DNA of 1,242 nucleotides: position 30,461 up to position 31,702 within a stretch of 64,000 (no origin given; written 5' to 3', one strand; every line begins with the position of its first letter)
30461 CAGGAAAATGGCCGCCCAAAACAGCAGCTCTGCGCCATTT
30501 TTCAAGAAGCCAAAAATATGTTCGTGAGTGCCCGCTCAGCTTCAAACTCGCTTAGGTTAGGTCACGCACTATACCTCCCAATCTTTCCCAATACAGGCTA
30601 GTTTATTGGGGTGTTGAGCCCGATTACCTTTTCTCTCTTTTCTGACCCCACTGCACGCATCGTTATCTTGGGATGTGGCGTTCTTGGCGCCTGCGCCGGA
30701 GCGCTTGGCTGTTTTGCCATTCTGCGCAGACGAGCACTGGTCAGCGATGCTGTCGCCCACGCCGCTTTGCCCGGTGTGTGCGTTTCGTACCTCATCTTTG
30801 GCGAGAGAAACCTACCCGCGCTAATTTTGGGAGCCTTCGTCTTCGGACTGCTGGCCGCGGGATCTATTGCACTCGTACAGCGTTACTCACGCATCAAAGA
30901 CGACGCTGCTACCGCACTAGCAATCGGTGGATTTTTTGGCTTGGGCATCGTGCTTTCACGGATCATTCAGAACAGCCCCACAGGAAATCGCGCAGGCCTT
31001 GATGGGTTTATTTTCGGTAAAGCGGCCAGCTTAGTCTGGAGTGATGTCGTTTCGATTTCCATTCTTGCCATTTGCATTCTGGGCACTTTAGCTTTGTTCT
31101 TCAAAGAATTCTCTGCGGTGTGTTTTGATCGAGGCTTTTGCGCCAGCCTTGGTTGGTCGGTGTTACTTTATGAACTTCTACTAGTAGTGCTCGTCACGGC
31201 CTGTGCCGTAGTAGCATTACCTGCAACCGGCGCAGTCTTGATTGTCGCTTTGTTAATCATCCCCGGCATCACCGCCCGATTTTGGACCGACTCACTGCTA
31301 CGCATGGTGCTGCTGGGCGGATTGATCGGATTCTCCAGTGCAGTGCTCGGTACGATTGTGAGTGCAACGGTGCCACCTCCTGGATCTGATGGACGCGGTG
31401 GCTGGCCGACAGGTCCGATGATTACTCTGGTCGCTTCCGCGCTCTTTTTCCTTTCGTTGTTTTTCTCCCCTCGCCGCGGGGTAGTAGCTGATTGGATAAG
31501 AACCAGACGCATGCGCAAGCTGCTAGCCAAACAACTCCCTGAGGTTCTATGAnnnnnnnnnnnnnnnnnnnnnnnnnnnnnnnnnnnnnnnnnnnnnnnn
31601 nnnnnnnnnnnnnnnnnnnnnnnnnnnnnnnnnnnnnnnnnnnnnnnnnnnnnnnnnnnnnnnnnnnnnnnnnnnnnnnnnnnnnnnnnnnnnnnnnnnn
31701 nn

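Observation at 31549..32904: ABC-3 metal permease fused to a DtxR/MntR-type metalloregulator domain, a membrane-tethered repressor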

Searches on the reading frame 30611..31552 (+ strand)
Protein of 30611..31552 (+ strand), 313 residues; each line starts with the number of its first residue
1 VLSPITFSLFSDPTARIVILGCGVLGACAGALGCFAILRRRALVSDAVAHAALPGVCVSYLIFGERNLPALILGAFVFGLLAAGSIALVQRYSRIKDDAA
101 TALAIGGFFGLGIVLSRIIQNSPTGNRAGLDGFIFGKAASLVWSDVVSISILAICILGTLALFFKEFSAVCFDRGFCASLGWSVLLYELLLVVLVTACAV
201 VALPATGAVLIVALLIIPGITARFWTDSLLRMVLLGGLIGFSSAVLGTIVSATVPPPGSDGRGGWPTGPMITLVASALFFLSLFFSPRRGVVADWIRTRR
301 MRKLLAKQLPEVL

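Call 3: search_protein_families(library=pfam, proteins=[window:30611-31552:+], max_evalue=0.01)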
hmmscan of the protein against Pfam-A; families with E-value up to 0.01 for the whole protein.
window:30611-31552:+ (313 aa): 2 families
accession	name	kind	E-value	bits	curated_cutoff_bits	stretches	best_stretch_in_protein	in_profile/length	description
PF00950.22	ABC-3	-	3.1e-58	197.8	20.1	1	17-285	7-257/258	ABC 3 transport family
PF01032.23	FecCD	-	3.5e-08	33.3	26.5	1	49-283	80-308/311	FecCD transport family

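Call 4: search_protein_families(library=ncbifam, proteins=[window:30611-31552:+], max_evalue=0.01)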
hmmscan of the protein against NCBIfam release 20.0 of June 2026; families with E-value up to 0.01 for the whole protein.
window:30611-31552:+ (313 aa): 4 families
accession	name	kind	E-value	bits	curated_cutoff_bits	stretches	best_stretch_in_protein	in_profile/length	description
NF040927.1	ABC_perm_SloB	subfamily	5.1e-43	147.8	460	1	22-291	19-269/271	metal ABC transporter permease subunit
TIGR03770.1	anch_rpt_perm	equivalog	3.6e-39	135.1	296.8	1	27-285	29-269/270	anchored repeat-type ABC transporter permease subunit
NF040871.1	AztB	equivalog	1.9e-35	122.8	280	1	19-253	16-241/254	zinc ABC transporter permease AztB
NF007089.0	PRK09543.1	equivalog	2e-16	60.3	284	1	23-284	12-256/261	zinc ABC transporter permease subunit ZnuB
